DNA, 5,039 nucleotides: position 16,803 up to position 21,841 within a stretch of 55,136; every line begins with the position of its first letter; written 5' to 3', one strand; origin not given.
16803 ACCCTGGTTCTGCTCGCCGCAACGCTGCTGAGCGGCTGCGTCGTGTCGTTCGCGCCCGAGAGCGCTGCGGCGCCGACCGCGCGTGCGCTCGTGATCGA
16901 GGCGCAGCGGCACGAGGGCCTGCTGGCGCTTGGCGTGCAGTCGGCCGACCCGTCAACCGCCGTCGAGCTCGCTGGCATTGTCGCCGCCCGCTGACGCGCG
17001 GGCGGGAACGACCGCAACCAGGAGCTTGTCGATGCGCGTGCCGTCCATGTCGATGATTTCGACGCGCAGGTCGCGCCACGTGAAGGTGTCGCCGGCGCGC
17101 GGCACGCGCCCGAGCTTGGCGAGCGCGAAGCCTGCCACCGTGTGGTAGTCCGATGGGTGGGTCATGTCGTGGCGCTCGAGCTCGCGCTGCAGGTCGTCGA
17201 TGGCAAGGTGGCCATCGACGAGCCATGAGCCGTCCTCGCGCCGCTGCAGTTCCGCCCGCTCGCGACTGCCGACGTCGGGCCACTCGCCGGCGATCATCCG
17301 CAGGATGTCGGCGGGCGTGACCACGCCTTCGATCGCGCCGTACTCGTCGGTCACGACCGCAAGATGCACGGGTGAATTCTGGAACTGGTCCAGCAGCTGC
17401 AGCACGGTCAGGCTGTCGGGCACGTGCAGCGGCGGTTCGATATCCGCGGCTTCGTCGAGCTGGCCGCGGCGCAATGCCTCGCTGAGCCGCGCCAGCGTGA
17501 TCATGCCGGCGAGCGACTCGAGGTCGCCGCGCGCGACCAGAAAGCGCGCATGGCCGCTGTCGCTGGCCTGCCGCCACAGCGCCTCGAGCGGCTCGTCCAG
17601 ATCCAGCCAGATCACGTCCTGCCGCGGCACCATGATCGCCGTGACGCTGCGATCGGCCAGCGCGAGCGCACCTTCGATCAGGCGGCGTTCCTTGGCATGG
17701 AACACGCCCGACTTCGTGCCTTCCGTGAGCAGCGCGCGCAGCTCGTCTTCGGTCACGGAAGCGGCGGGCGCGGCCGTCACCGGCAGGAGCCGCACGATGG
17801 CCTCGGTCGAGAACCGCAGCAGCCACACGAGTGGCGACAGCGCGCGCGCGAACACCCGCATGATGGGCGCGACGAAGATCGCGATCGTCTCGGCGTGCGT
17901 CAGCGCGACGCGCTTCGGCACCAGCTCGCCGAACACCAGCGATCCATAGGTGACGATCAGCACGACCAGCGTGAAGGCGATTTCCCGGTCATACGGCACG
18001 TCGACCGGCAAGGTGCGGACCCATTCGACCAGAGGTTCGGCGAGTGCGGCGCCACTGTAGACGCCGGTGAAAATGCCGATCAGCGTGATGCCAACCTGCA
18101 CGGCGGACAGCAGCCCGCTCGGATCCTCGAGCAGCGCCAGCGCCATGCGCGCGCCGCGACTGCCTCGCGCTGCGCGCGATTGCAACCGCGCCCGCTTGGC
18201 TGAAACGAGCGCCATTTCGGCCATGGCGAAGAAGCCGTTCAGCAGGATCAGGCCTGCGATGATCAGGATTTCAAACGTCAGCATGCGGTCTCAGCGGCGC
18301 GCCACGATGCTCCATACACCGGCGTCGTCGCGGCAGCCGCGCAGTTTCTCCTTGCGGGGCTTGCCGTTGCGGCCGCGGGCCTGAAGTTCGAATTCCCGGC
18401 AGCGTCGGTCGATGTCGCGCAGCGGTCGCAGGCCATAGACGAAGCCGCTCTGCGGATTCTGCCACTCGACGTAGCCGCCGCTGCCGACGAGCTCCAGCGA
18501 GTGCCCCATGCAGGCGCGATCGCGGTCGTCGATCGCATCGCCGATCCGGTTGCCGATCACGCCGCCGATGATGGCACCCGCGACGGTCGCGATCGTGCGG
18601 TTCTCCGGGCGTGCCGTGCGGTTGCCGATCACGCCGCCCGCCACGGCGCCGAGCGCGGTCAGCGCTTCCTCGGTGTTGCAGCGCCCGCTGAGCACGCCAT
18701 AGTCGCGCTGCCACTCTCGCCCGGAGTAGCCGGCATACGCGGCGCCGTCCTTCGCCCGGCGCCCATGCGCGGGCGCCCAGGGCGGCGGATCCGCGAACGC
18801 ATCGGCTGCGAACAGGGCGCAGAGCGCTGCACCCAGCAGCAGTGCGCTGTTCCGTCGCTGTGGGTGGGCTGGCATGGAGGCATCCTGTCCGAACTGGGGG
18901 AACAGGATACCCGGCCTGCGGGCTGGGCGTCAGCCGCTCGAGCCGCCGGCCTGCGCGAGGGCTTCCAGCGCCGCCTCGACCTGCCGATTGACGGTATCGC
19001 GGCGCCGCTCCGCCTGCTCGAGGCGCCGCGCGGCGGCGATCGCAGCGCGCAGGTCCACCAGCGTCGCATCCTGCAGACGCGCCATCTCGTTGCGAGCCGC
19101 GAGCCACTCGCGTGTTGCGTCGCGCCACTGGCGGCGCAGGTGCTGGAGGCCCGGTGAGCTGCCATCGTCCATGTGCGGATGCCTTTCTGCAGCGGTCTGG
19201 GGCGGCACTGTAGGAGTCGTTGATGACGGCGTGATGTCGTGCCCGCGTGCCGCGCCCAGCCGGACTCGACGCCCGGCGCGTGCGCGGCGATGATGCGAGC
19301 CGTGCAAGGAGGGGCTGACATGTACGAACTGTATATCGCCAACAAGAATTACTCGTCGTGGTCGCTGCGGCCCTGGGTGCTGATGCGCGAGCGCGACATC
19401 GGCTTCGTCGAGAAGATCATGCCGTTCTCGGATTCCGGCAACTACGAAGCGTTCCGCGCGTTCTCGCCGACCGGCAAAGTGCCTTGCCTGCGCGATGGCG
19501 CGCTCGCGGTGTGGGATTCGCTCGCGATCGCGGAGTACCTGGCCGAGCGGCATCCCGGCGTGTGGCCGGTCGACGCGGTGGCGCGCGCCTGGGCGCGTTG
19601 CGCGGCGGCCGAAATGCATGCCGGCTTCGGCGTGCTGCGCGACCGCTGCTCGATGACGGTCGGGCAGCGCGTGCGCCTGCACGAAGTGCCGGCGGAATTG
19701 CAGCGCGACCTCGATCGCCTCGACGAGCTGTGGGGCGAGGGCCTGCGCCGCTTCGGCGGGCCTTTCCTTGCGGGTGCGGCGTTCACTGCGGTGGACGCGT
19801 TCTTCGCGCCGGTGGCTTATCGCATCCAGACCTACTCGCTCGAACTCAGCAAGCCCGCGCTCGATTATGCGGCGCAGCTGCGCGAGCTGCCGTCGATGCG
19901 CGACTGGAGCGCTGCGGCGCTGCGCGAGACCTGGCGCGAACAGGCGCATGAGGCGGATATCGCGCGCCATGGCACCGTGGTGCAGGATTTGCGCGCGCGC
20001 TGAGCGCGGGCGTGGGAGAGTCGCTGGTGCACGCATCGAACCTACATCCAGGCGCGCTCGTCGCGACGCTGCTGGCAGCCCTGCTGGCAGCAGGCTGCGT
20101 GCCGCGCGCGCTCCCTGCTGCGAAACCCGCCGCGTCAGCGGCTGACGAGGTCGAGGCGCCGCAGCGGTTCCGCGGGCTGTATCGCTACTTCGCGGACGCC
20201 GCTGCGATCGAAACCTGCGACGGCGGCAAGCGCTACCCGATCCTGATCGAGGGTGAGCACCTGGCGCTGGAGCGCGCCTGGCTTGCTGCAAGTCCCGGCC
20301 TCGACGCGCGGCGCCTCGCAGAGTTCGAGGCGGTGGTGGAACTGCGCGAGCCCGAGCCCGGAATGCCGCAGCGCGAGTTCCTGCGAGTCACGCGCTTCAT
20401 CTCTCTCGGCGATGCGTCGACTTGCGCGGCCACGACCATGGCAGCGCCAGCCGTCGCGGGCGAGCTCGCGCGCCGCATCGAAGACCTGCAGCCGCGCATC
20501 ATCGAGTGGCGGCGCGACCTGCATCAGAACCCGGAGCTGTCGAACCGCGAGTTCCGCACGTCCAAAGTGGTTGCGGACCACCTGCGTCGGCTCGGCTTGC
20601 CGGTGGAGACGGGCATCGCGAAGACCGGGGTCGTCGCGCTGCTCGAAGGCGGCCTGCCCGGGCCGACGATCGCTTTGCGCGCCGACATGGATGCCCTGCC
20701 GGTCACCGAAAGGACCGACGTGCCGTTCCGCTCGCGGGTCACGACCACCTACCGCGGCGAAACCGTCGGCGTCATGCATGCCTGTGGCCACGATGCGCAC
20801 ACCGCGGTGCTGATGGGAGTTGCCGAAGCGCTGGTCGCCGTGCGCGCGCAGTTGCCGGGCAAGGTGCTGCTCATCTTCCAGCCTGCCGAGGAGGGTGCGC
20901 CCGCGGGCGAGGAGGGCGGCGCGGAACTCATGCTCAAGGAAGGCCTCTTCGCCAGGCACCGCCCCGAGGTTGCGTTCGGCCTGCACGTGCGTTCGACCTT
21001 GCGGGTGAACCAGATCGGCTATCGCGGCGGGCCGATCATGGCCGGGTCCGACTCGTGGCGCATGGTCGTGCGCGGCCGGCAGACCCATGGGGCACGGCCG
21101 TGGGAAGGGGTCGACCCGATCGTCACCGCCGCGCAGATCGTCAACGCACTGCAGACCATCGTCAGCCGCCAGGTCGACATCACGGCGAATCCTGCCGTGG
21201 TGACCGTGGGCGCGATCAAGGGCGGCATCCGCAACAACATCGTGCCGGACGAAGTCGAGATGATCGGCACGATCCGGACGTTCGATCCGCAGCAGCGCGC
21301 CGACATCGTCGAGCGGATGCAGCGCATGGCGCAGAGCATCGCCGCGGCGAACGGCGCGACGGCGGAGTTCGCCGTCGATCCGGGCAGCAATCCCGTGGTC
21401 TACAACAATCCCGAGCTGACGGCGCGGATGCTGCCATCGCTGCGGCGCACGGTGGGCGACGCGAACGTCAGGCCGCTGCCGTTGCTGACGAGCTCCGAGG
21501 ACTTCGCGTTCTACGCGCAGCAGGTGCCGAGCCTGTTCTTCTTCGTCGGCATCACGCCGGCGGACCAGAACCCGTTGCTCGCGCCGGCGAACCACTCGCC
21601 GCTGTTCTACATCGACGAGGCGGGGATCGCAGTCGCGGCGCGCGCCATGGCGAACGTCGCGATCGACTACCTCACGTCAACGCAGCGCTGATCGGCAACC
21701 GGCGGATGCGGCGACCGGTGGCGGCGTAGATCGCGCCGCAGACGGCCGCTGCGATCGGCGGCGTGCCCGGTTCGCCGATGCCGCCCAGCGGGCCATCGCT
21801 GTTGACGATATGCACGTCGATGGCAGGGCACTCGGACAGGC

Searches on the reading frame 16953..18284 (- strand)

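Call 98: search_protein_families(library=pfam, proteins=[window:16953-18284:-], max_evalue=0.00001)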
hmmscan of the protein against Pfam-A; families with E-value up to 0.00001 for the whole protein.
window:16953-18284:- (443 aa): 3 families
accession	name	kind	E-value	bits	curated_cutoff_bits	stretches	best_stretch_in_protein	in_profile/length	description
PF01595.25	CNNM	-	4.2e-48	163.9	28.4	1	7-199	1-181/181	Cyclin M transmembrane N-terminal domain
PF03471.22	CorC_HlyC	-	4.9e-20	71.8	27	1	348-424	2-78/81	Transporter associated domain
PF00571.33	CBS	-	1.2e-12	48.4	24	1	283-332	7-56/57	CBS domain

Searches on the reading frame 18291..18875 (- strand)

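Call 99: search_protein_families(library=pfam, proteins=[window:18291-18875:-], max_evalue=0.00001)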
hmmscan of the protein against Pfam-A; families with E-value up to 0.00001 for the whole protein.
window:18291-18875:- (194 aa): 2 families
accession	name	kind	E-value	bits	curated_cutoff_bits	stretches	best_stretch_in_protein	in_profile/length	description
PF05433.20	Rick_17kDa_Anti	-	1.8e-10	41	24.2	1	73-112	3-43/43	Glycine zipper 2TM domain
PF13488.11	Gly-zipper_Omp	-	5.8e-08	33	25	1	73-117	3-44/46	Glycine zipper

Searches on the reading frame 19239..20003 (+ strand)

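Call 99: search_protein_families(library=pfam, proteins=[window:19239-20003:+], max_evalue=0.00001)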
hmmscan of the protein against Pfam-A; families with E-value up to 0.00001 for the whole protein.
window:19239-20003:+ (254 aa): 3 families
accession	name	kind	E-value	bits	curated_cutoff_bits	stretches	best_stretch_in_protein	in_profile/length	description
PF13409.12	GST_N_2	-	2.1e-13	51.1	25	1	38-104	1-70/70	Glutathione S-transferase, N-terminal domain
PF13417.12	GST_N_3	-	3.3e-10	40.6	22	1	38-107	6-73/75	Glutathione S-transferase, N-terminal domain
PF13410.11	GST_C_2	-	5.3e-07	30.1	24.9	1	150-226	7-69/69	Glutathione S-transferase, C-terminal domain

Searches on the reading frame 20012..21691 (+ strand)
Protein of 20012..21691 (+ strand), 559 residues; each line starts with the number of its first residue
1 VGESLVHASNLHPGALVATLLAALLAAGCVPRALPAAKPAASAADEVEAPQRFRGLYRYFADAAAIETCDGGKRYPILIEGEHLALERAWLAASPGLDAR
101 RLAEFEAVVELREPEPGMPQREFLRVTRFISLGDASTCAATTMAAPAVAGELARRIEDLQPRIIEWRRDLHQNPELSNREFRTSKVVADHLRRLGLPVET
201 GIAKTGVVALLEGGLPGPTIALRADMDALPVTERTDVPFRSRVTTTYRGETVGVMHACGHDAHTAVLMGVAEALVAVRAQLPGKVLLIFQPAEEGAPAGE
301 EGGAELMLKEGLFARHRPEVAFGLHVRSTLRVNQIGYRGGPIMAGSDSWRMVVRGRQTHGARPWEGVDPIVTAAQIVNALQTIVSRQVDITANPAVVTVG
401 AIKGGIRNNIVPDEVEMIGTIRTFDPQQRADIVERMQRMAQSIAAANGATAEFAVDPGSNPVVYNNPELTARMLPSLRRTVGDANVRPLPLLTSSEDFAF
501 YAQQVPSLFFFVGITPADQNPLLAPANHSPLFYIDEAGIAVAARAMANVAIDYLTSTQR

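Call 98: search_protein_families(library=pfam, proteins=[window:20012-21691:+], max_evalue=0.00001)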
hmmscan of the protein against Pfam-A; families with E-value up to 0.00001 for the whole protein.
window:20012-21691:+ (559 aa): 3 families
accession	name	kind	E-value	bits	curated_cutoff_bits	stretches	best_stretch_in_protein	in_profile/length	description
PF01546.33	Peptidase_M20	-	9.5e-37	127.3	24.6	1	221-550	1-204/206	Peptidase family M20/M25/M40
PF07687.19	M20_dimer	-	3.2e-13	50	21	1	345-444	5-103/107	Peptidase dimerisation domain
PF17185.10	NlpE_C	-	2.5e-08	34.6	22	1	49-138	3-89/90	NlpE C-terminal OB domain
